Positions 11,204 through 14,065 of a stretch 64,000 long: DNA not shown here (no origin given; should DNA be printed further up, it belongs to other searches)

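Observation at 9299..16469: Operon coupling two paralogous soluble LacI-core::histidine kinases to a REC-GGDEF regulator with a dead EAL domain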

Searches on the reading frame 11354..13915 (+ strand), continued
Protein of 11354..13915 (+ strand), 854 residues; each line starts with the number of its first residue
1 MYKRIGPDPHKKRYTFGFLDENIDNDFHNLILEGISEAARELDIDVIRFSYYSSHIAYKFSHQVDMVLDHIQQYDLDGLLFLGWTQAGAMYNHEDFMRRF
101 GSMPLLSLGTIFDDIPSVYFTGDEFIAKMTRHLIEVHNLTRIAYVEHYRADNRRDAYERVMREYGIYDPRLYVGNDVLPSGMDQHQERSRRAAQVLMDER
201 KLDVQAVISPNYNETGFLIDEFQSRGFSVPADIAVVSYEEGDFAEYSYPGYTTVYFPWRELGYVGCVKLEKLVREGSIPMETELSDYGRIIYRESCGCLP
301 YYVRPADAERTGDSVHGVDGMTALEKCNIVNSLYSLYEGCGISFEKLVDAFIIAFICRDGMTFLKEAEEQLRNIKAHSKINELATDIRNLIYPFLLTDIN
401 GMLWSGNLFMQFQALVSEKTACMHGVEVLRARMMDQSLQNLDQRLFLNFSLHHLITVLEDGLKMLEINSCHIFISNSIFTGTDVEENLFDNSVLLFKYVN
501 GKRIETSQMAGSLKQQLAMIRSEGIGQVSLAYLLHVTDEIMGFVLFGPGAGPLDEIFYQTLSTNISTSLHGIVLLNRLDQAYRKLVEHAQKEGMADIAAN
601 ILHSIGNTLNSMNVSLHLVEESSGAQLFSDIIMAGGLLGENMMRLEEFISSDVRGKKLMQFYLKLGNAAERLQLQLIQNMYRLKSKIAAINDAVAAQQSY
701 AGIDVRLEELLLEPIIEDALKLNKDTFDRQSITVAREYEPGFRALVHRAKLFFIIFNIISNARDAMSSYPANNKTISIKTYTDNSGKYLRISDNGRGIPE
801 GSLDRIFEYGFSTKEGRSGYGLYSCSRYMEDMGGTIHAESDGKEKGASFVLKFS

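Call 30: fold_search(model_id=the predicted structure, library=pdb)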
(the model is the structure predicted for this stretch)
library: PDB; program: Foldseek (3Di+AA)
matches with E <= 10: 1358; with E <= 0.001: 597
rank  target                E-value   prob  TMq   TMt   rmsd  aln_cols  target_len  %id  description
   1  1zvv_A                3.2e-13  1.00  0.28  0.67   3.6       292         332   20  Crystal structure of a ccpa-crh-dna complex (released 2006-02-07)
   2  2o20_C                1.3e-12  1.00  0.27  0.79   3.8       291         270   20  Crystal structure of transcription regulator CcpA of Lactococcus lactis (released 2007-03-27)
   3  9nt4_D                1.4e-12  1.00  0.27  0.82   3.7       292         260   20  Crystal structure of ecLacI transcription factor ancestor 1 bound to d-fucose (released 2025-06-18)
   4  4gcz_A                1.4e-12  1.00  0.19  0.43  28.2       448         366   15  Structure of a blue-light photoreceptor (released 2013-06-19)
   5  9nt4_C                1.6e-12  1.00  0.27  0.80   3.7       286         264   21  Crystal structure of ecLacI transcription factor ancestor 1 bound to d-fucose (released 2025-06-18)
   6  2o20_A                1.6e-12  1.00  0.27  0.77   3.8       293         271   20  Crystal structure of transcription regulator CcpA of Lactococcus lactis (released 2007-03-27)
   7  1sxg_A                2.3e-12  1.00  0.28  0.78   3.8       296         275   19  Structural studies on the apo transcription factor form B. megaterium (released 2004-10-19)
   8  2o20_B                2.3e-12  1.00  0.27  0.75   4.2       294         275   21  Crystal structure of transcription regulator CcpA of Lactococcus lactis (released 2007-03-27)
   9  9nt4_G                2.7e-12  1.00  0.27  0.78   4.0       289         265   21  Crystal structure of ecLacI transcription factor ancestor 1 bound to d-fucose (released 2025-06-18)
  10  2fep_A                2.8e-12  1.00  0.27  0.78   3.9       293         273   20  Structure of truncated CcpA in complex with P-Ser-HPr and Sulfate ions (released 2006-06-27)
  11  8upk_A                3.2e-12  1.00  0.16  0.18  31.5       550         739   13  Pr/Pfr heterodimer (hybrid) state of Stigmatella aurantiaca bacteriophytochrome 2 (released 2024-09-25)
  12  3oqo_A                3.5e-12  1.00  0.27  0.65   3.8       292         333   20  Ccpa-hpr-ser46p-syn cre (released 2011-10-26)
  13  2o20_F                4.1e-12  1.00  0.27  0.76   4.0       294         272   21  Crystal structure of transcription regulator CcpA of Lactococcus lactis (released 2007-03-27)
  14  3oqm_A                4.7e-12  1.00  0.28  0.66   3.9       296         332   21  structure of ccpa-hpr-ser46p-ackA2 complex (released 2010-12-08)
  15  9nt3_B                5.2e-12  1.00  0.27  0.82   3.5       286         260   20  Crystal structure of apo ecLacI transcription factor ancestor 1 (released 2025-06-18)
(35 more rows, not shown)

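Call 55: find_encoding_contigs(protein=P0079, flank=5000, max_places=2)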
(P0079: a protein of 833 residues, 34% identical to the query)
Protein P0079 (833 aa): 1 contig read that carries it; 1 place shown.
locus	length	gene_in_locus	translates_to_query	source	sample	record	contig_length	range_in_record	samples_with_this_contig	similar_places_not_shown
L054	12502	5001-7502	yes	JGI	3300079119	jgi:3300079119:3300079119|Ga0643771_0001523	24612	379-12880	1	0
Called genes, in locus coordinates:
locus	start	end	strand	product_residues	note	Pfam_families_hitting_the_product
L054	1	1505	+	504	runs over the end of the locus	PF13655:RVT_N, PF00078:RVT_1, PF08388:GIIM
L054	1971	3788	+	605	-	PF00072:Response_reg, PF00512:HisKA, PF02518:HATPase_c, PF00072:Response_reg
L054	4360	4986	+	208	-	PF13689:DUF4154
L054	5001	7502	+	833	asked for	PF17152:CHASE8, PF00672:HAMP, PF12860:PAS_7, PF01590:GAF (weak), PF13185:GAF_2, PF02518:HATPase_c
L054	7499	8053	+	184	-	PF00072:Response_reg (weak)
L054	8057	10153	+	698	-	PF07715:Plug, PF00593:TonB_dep_Rec_b-barrel, PF14905:OMP_b-brl_3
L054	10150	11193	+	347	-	PF00072:Response_reg (weak), PF00989:PAS, PF08448:PAS_4, PF13188:PAS_8 (weak), PF13426:PAS_9, PF08447:PAS_3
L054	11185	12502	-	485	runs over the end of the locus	PF13006:Nterm_IS4, PF01609:DDE_Tnp_1, PF13701:DDE_Tnp_1_4 (weak)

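Call 69: search_protein_families(library=pfam, proteins=[L050:5935-8364:+, L051:5776-7899:+, L052:5935-7881:+, L045:3008-6184:+, L042:2236-4599:+, L048:5950-9744:+], max_evalue=0.001)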
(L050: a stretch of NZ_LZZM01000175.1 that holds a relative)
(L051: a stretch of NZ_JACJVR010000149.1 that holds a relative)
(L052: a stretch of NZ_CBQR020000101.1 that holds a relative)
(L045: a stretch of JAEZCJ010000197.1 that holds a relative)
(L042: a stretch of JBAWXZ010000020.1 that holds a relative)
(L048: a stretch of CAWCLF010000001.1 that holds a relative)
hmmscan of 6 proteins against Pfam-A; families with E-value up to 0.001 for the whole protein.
L050:5935-8364:+ (810 aa): 4 families
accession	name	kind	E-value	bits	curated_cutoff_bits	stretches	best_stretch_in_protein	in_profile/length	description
PF06580.19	His_kinase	-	8.6e-24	84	25.2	1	592-670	2-81/81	Histidine kinase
PF13377.12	Peripla_BP_3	-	5.5e-19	69.3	26.5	1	153-308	7-167/167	Periplasmic binding protein-like domain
PF00532.27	Peripla_BP_1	-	1.9e-10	41.2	22.2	1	31-292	4-262/281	Periplasmic binding proteins and sugar binding domain of LacI family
PF02518.31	HATPase_c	-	6e-08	33.5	26.4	1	690-797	10-110/111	Histidine kinase-, DNA gyrase B-, and HSP90-like ATPase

L051:5776-7899:+ (708 aa): 2 families
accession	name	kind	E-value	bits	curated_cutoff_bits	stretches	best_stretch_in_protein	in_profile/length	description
PF00990.26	GGDEF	-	2.8e-32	112.2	23.8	1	538-701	1-158/161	Diguanylate cyclase, GGDEF domain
PF13377.12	Peripla_BP_3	-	8.3e-19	68.7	26.5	1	201-357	6-167/167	Periplasmic binding protein-like domain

L052:5935-7881:+ (649 aa): 2 families
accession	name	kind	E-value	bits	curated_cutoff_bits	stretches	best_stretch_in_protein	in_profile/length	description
PF00990.26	GGDEF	-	1.2e-31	110.1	23.8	1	485-648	1-158/161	Diguanylate cyclase, GGDEF domain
PF13377.12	Peripla_BP_3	-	7.9e-13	49.3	26.5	1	144-304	3-167/167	Periplasmic binding protein-like domain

L045:3008-6184:+ (1059 aa): 3 families
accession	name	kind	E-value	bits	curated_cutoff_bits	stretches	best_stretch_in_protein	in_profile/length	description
PF00563.25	EAL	-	1.5e-73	247.5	31.3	1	815-1046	4-236/236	EAL domain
PF00990.26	GGDEF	-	3.7e-31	108.5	23.8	1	606-793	1-161/161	Diguanylate cyclase, GGDEF domain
PF13377.12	Peripla_BP_3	-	7.1e-23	81.9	26.5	1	170-331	2-167/167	Periplasmic binding protein-like domain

L042:2236-4599:+ (788 aa): 2 families
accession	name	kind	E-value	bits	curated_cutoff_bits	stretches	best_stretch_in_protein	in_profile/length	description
PF00990.26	GGDEF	-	1.2e-37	129.7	23.8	2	603-678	1-73/161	Diguanylate cyclase, GGDEF domain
PF13377.12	Peripla_BP_3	-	3.5e-22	79.7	26.5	1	154-309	7-167/167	Periplasmic binding protein-like domain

L048:5950-9744:+ (1265 aa): 5 families
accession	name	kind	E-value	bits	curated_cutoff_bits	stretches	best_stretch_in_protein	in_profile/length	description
PF00990.26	GGDEF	-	3.1e-33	115.3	23.8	1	1033-1162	2-136/161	Diguanylate cyclase, GGDEF domain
PF02518.31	HATPase_c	-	1.1e-22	80.9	26.4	1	726-837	2-109/111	Histidine kinase-, DNA gyrase B-, and HSP90-like ATPase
PF00072.30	Response_reg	-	4.7e-22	78.7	30.2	1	903-1015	1-110/111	Response regulator receiver domain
PF13377.12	Peripla_BP_3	-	2.7e-20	73.6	26.5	1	144-302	7-167/167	Periplasmic binding protein-like domain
PF00512.31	HisKA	-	2.5e-12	47.1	26.9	1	611-677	2-65/66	His Kinase A (phospho-acceptor) domain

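Call 72: search_protein_families(library=pfam, proteins=[L050:168-2438:+, L050:2675-3364:-, L050:3895-4716:+, L050:5015-5614:+, L050:8336-9946:+, L050:10080-11432:-, L050:11435-12640:-, L051:2654-4669:-, L051:8593-10200:+, L051:10215-11429:+], max_evalue=0.0001)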
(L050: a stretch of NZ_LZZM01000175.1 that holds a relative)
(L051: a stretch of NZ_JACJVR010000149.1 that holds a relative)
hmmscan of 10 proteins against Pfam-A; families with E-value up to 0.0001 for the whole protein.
L050:168-2438:+ (757 aa): 1 family
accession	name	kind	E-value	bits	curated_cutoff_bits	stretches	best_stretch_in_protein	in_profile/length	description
PF00343.26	Phosphorylase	-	1.3e-258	860.5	27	1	86-757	2-713/713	Carbohydrate phosphorylase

L050:2675-3364:- (230 aa): 2 families
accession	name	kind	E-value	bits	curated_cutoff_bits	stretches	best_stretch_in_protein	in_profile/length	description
PF12833.13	HTH_18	-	3.5e-25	88.5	33.6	1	148-226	1-79/80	Helix-turn-helix domain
PF00165.29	HTH_AraC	-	7.9e-20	71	26.6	1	189-226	6-42/42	Bacterial regulatory helix-turn-helix proteins, AraC family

L050:3895-4716:+ (274 aa): 1 family
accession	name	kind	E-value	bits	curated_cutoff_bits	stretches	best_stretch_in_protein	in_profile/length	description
PF01226.23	Form_Nir_trans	-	9.6e-63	212.2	34.6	1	30-267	6-238/240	Formate/nitrite transporter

L050:5015-5614:+ (200 aa): 4 families
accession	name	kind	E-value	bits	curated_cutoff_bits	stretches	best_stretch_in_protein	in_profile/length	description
PF02915.23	Rubrerythrin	-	2.1e-29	103.1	22.8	1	16-147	1-136/137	Rubrerythrin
PF21349.2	RUBY_RBDX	-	3e-14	52.6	26.5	1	165-194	1-30/30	Rubrerythrin, rubredoxin-like domain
PF00210.30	Ferritin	-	1.4e-09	38.4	24.5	1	17-152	3-140/142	Ferritin-like domain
PF23458.2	DUF7130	-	2.1e-05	24.8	35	1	140-193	29-83/89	Domain of unknown function (DUF7130)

L050:8336-9946:+ (537 aa): 4 families
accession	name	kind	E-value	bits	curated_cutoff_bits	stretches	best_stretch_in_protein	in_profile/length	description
PF00072.30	Response_reg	-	3.2e-26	92.1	30.2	1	13-124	2-110/111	Response regulator receiver domain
PF12833.13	HTH_18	-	5.9e-19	68.6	33.6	1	455-532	2-79/80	Helix-turn-helix domain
PF00165.29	HTH_AraC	-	9.2e-12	45.2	26.6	1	502-532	13-42/42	Bacterial regulatory helix-turn-helix proteins, AraC family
PF17853.6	GGDEF_2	-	7.8e-07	29.8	24.5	1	176-295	10-111/116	GGDEF-like domain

L050:10080-11432:- (451 aa): 2 families
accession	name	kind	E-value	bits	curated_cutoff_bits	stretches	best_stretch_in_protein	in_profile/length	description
PF05893.19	LuxC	-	9.5e-132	440.1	21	1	45-444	1-399/401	Acyl-CoA reductase (LuxC)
PF00171.27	Aldedh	-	1.6e-05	24.1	23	1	125-302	118-294/461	Aldehyde dehydrogenase family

L050:11435-12640:- (402 aa): 1 family
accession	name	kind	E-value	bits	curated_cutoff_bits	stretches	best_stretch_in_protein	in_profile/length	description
PF04443.18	LuxE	-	4.1e-27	95.5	24.9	1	34-397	43-387/391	Acyl-protein synthetase, LuxE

L051:2654-4669:- (672 aa): 0 families

L051:8593-10200:+ (536 aa): 3 families
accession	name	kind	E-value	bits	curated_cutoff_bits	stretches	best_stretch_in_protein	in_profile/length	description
PF00682.25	HMGL-like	-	1.7e-85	287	29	1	31-300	2-259/260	HMGL-like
PF08502.15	LeuA_dimer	-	7.4e-32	110.4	24.9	1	398-528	1-130/131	LeuA allosteric (dimerisation) domain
PF22617.1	HCS_D2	-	1.9e-22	79.9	27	1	315-397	1-82/82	Homocitrate synthase post-HMGL domain-like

L051:10215-11429:+ (405 aa): 0 families
